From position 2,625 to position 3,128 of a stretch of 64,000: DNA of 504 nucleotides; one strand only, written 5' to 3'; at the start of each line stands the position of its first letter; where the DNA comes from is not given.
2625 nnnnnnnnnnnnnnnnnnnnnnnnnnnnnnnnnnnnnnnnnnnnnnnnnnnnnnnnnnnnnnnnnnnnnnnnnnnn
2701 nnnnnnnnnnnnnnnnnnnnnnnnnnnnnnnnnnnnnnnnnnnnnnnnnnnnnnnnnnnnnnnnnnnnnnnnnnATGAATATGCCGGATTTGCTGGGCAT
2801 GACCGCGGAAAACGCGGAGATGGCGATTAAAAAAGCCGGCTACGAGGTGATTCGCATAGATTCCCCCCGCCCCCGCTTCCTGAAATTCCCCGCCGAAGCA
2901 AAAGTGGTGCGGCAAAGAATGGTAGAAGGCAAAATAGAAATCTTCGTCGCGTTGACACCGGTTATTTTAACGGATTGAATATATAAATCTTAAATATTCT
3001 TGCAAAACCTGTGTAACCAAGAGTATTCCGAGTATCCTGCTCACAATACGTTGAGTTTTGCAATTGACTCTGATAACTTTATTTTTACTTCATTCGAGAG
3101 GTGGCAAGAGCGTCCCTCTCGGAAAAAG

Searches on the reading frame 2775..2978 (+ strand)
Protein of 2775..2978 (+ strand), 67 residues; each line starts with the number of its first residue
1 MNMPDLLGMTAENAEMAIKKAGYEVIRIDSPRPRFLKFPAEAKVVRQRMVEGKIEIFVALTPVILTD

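Call 29: search_protein_families(library=pfam, proteins=[window:2775-2978:+])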
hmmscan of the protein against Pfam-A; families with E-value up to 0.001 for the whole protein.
window:2775-2978:+ (67 aa): 1 family
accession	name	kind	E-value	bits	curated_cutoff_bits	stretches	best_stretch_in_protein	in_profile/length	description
PF03793.24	PASTA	-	0.00047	20.5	23.2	1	3-29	3-29/64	PASTA domain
